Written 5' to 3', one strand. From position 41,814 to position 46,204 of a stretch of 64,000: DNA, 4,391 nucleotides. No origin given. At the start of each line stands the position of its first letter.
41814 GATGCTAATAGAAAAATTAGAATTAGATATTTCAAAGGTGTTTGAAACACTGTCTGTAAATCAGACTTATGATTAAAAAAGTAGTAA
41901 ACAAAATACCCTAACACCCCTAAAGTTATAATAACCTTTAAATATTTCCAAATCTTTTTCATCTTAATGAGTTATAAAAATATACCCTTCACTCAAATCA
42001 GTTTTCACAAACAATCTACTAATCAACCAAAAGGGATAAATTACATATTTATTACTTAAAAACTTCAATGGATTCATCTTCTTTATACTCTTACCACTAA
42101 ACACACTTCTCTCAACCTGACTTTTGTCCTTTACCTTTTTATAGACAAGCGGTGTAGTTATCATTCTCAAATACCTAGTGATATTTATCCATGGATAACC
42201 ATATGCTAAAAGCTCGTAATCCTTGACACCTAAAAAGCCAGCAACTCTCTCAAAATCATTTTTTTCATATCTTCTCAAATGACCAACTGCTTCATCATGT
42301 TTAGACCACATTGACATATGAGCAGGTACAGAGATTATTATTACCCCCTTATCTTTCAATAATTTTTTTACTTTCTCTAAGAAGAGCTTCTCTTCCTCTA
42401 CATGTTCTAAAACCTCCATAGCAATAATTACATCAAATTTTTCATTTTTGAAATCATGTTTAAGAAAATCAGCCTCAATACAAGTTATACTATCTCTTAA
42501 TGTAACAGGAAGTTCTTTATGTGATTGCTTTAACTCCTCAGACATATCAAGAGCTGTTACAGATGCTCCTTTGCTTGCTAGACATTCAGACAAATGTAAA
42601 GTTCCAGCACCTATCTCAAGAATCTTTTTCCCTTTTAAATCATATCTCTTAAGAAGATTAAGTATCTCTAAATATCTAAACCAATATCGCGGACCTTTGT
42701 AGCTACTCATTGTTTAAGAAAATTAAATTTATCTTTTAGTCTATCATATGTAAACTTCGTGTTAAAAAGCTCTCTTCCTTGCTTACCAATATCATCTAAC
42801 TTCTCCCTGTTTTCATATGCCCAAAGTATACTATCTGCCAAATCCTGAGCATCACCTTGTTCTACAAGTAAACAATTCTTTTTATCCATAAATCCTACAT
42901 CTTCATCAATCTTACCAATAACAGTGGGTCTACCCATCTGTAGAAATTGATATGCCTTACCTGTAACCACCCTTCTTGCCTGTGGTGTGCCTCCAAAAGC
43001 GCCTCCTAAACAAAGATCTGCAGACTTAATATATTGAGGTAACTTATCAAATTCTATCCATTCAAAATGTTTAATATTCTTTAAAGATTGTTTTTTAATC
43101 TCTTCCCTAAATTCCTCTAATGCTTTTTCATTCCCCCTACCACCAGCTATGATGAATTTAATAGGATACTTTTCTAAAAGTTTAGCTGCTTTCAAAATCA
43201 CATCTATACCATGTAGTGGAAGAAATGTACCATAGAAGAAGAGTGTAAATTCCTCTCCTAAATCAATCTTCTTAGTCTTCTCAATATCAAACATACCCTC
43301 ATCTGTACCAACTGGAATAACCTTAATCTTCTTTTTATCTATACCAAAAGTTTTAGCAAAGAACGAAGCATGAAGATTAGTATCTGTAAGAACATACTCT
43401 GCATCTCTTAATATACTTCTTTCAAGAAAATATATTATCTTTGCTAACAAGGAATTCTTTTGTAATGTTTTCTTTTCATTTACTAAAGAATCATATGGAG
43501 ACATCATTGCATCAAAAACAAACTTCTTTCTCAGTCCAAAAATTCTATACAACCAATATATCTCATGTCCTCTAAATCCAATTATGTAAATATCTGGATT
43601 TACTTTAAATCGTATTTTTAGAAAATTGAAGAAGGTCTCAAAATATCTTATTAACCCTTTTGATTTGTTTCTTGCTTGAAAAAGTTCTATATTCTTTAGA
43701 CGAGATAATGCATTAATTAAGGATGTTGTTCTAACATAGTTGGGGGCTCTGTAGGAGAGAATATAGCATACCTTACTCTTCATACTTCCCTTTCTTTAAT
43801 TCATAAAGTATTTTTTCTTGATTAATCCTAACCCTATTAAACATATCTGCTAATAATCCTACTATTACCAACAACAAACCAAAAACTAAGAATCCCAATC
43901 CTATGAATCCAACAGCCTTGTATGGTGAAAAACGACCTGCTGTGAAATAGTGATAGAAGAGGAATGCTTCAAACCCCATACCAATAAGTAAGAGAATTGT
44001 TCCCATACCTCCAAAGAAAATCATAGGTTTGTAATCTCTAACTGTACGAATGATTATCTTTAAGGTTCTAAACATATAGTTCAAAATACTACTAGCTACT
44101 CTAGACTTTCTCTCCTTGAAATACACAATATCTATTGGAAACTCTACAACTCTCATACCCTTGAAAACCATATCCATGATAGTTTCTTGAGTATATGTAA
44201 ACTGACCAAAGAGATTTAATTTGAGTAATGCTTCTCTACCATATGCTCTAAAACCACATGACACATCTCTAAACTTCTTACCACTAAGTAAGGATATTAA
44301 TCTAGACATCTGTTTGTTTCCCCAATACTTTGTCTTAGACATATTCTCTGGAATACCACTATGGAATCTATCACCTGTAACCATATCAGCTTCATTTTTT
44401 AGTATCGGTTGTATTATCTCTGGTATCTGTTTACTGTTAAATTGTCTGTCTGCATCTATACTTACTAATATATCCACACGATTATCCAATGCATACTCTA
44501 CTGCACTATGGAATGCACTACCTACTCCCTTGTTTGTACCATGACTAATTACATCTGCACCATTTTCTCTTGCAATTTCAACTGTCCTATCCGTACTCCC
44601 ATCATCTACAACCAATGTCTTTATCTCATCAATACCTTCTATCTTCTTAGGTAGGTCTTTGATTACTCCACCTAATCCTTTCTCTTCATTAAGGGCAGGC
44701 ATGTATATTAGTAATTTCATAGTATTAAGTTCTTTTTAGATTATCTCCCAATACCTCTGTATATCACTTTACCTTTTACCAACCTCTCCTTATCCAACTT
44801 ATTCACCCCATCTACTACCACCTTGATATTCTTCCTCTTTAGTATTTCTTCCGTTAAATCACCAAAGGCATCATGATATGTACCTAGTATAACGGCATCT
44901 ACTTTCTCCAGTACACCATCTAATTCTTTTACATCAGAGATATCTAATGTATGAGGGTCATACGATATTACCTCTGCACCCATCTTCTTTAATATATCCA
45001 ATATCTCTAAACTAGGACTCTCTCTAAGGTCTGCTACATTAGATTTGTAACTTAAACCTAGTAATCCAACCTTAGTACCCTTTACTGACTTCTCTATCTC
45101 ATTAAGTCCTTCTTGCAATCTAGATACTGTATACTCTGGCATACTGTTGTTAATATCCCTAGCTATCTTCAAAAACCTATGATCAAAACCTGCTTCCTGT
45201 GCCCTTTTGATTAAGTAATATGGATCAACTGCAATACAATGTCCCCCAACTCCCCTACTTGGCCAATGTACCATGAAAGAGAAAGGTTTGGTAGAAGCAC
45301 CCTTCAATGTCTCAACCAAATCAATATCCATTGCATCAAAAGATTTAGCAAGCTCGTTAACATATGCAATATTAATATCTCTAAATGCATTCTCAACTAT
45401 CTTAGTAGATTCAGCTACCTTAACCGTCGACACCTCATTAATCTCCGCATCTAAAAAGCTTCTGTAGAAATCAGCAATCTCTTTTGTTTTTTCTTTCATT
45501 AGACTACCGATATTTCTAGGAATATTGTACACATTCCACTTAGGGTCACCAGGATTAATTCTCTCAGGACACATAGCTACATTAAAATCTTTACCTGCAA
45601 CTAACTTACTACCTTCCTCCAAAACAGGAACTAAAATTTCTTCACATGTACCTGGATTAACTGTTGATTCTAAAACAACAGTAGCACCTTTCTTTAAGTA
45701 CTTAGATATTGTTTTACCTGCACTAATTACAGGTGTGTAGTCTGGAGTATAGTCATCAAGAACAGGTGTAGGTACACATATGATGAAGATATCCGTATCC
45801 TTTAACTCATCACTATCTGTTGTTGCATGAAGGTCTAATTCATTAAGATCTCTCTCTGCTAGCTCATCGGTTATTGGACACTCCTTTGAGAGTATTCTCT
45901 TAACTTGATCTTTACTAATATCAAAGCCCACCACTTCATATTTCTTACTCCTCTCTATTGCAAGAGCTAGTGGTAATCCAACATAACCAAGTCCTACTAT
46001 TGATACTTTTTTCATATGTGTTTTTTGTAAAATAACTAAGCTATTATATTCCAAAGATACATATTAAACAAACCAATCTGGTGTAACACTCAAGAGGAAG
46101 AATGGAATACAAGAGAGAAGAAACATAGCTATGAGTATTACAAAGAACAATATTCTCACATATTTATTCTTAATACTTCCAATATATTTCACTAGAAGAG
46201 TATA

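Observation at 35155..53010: ~18-kb glycan synthesis/modification/export island combining a lipid-linked GtrB-like glycosyltransferase, two GT-C-like polytopic proteins, three methyltransferases and a Wzm/Wzt exporter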

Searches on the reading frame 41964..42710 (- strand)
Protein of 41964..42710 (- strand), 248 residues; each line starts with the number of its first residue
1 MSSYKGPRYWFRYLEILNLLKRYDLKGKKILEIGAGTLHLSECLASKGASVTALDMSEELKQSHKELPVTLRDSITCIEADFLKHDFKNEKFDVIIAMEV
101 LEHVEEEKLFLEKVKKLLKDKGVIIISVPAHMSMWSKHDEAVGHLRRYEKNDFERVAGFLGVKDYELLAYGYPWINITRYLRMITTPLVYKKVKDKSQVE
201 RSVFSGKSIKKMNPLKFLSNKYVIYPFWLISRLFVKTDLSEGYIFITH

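Call 4: search_protein_families(library=pfam, proteins=[window:41964-42710:-], max_evalue=0.01)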
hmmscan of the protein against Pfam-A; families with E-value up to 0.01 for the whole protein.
window:41964-42710:- (248 aa): 14 families
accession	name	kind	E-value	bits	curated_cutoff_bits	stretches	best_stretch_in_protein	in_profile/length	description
PF08241.18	Methyltransf_11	-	2.4e-16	60.6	21.2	1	31-126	1-95/95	Methyltransferase domain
PF13489.12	Methyltransf_23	-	3.6e-15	56.5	27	1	16-143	12-124/164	Methyltransferase domain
PF13847.12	Methyltransf_31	-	2.5e-14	53.6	27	1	26-133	3-116/145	Methyltransferase domain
PF13649.12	Methyltransf_25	-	2.1e-13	51.2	27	1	30-122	1-97/97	Methyltransferase domain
PF08242.18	Methyltransf_12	-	6.6e-13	49.7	30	1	31-124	1-98/98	Methyltransferase domain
PF02353.26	CMAS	-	7.7e-08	32.4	27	1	26-127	62-165/273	Mycolic acid cyclopropane synthetase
PF00398.26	RrnaAD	-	1.3e-07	31.4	24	1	26-90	30-93/263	Ribosomal RNA adenine dimethylase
PF05401.17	NodS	-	2.7e-06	27.8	24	1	12-127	30-145/201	Nodulation protein S (NodS)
PF05219.18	DREV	-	1.8e-05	24.5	26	1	12-128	80-188/265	DREV methyltransferase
PF10294.15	Methyltransf_16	-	0.00041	20.6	21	1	20-128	40-157/174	Lysine methyltransferase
PF06325.19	PrmA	-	0.0023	17.9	22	1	17-127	152-259/296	Ribosomal protein L11 methyltransferase (PrmA)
PF00891.24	Methyltransf_2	-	0.0038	17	22.3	1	18-126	53-164/210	O-methyltransferase domain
PF05891.18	Methyltransf_PK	-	0.0054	16.7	27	1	26-127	55-160/218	AdoMet dependent proline di-methyltransferase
PF05175.20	MTS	-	0.0055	16.8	23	1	23-150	30-162/170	Methyltransferase small domain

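Call 72: search_protein_families(library=ncbifam, proteins=[window:41964-42710:-], max_evalue=0.01)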
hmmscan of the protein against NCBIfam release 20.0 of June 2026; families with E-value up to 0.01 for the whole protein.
window:41964-42710:- (248 aa): 47 families (the best 25 are shown)
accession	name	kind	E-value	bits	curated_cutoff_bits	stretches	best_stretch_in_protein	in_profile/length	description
TIGR01983.1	UbiG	equivalog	5.9e-18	65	102.95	1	23-127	46-152/228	bifunctional 2-polyprenyl-6-hydroxyphenol methylase/3-demethylubiquinol 3-O-methyltransferase UbiG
NF043040.1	corrin_prot_MT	hypoth_equivalog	2e-15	56.8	180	1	20-127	35-148/216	corrinoid protein-associated methyltransferase CpaM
TIGR02072.1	BioC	equivalog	4.2e-14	52.9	184.95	1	16-137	23-143/244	malonyl-ACP O-methyltransferase BioC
TIGR02021.1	BchM-ChlM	equivalog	5.3e-12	45.6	158.9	1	16-120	44-149/218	magnesium protoporphyrin IX methyltransferase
NF041820.1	daptide_MTase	equivalog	2.7e-11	43.4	175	1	15-140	25-156/243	daptide-type RiPP biosynthesis methyltransferase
NF045667.1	MTase_DVU1556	equivalog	2.4e-08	33.7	155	1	25-127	21-120/213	DVU_1556 family methyltransferase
TIGR04345.1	ovoA_Cterm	equivalog_domain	3.7e-08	33.2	170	1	78-144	121-188/242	putative 4-mercaptohistidine N1-methyltransferase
NF001241.0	PRK00216.1-2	equivalog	1.5e-07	31.3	327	1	26-128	51-149/231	demethylmenaquinone methyltransferase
NF000499.2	Erm23S_rRNA_broad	equivalog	2.6e-07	30.3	212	1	26-95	23-91/244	23S ribosomal RNA methyltransferase Erm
NF045882.1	PLipidMtase_Leg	equivalog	3.5e-07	30.2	390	1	18-126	34-143/207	phospholipid N-methyltransferase PmtA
NF041255.1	mycofact_MftM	equivalog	5.6e-07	29.2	200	1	25-157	138-266/289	mycofactocin oligosaccharide methyltransferase MftM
NF008264.0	PRK11036.1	equivalog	7.2e-07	28.9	366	1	15-127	33-148/261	tRNA uridine 5-oxyacetic acid(34) methyltransferase CmoM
TIGR00755.1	ksgA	equivalog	7.2e-07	28.8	171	1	26-93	29-95/256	16S rRNA (adenine(1518)-N(6)/adenine(1519)-N(6))-dimethyltransferase RsmA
TIGR00537.1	hemK_rel_arch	hypoth_equivalog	7.6e-07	29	87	1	23-97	16-88/179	HemK2/MTQ2 family protein methyltransferase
NF045823.1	PthPhpthDimycoMt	equivalog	8.2e-07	28.4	300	1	23-127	63-167/256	phthiotriol/phenolphthiotriol dimycocerosates methyltransferase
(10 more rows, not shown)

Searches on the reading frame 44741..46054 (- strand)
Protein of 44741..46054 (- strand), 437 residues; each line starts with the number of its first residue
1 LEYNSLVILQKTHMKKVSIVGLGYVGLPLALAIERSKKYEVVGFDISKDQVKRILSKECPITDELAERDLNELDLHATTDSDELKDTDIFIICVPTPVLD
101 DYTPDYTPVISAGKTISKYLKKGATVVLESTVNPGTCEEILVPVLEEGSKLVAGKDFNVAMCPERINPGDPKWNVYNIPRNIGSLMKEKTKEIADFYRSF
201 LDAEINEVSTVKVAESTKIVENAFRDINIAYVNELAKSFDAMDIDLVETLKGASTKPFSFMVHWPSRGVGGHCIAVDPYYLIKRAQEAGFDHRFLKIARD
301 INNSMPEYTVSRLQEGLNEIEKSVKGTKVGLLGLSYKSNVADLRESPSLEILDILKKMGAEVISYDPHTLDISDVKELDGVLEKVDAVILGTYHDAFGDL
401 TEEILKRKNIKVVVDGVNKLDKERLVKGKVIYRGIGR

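Call 5: search_protein_families(library=pfam, proteins=[window:44741-46054:-], max_evalue=0.01)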
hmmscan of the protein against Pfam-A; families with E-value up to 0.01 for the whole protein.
window:44741-46054:- (437 aa): 10 families
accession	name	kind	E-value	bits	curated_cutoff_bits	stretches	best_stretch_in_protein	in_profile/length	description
PF03721.20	UDPG_MGDP_dh_N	-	1e-39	136.5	27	1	15-193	1-183/187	UDP-glucose/GDP-mannose dehydrogenase family, NAD binding domain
PF00984.24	UDPG_MGDP_dh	-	1.7e-25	89.4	25.4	1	213-303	2-93/94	UDP-glucose/GDP-mannose dehydrogenase family, central domain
PF03720.21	UDPG_MGDP_dh_C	-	1.1e-20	74.3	30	1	331-421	2-102/103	UDP-glucose/GDP-mannose dehydrogenase family, UDP binding domain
PF03446.21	NAD_binding_2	-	2.8e-07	31.1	21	1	16-147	1-110/161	NAD binding domain of 6-phosphogluconate dehydrogenase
PF01408.29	GFO_IDH_MocA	-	8.6e-06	26.9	24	0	16-129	2-92/120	Oxidoreductase family, NAD-binding Rossmann fold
PF02558.23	ApbA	-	1e-05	25.7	22.2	1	18-115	2-95/150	Ketopantoate reductase PanE/ApbA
PF01118.30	Semialdhyde_dh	-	1.3e-05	26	26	1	16-106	1-86/121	Semialdehyde dehydrogenase, NAD binding domain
PF02826.25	2-Hacid_dh_C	-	0.00019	21.3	25.1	0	350-410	50-114/178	D-isomer specific 2-hydroxyacid dehydrogenase, NAD binding domain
PF03435.24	Sacchrp_dh_NADP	-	0.00088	20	25.1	0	17-64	1-44/129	Saccharopine dehydrogenase NADP binding domain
PF01210.29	NAD_Gly3P_dh_N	-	0.0037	17.7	23.1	0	16-118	1-101/158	NAD-dependent glycerol-3-phosphate dehydrogenase N-terminus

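Call 23: search_protein_families(library=ncbifam, proteins=[window:44741-46054:-], max_evalue=0.001)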
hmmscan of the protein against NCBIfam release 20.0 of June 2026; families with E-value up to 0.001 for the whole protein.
window:44741-46054:- (437 aa): 15 families
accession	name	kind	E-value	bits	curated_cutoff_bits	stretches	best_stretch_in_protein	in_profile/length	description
TIGR03026.1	NDP-sugDHase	subfamily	1.9e-115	386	189.8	1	15-418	1-413/413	nucleotide sugar dehydrogenase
NF040825.1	UDPMaNacDH_Arch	equivalog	3.1e-85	286.5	750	1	16-437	2-415/418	UDP-N-acetyl-D-mannosamine dehydrogenase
NF011729.0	PRK15182.1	equivalog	1.3e-71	241.7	592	1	16-389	8-383/425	Vi polysaccharide biosynthesis UDP-N-acetylglucosamine C-6 dehydrogenase TviB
NF008286.0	PRK11064.1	equivalog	1.1e-70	238.3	459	1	14-410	3-412/420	UDP-N-acetyl-D-mannosamine dehydrogenase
NF041297.1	UDPGDh_AglM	equivalog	1.1e-50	172.9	670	1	16-423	2-420/429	UDP-glucose 6-dehydrogenase AglM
NF047673.2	TeichurnBiosyTuaD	equivalog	3.4e-40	138.5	700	1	14-437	1-431/439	UDP-glucose 6-dehydrogenase TuaD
NF011631.0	PRK15057.1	equivalog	1.9e-14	53.6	757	1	16-368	2-338/388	UDP-glucose 6-dehydrogenase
NF005104.0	PRK06545.1-1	equivalog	8.8e-06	25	713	1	14-66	2-52/366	prephenate dehydrogenase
NF004863.0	PRK06223.1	subfamily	3.5e-05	23.1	283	1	13-93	2-78/313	malate dehydrogenase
NF005105.0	PRK06545.1-3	equivalog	0.00011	21.1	524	1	14-66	2-53/367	prephenate dehydrogenase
NF005107.0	PRK06545.1-5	equivalog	0.00017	20.7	414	1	14-68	2-55/367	prephenate dehydrogenase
NF005694.0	PRK07502.1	equivalog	0.00055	19.3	409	0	11-119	3-99/310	prephenate/arogenate dehydrogenase family protein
NF006307.0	PRK08507.1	equivalog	0.00073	18.8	295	0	16-67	2-52/275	prephenate dehydrogenase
NF046103.1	NOXase_Strep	equivalog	0.0008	18.5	600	0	9-55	142-187/442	H2O-forming NADH oxidase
NF006409.0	PRK08655.1-3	equivalog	0.0009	18.9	310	0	67-114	38-85/290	prephenate dehydrogenase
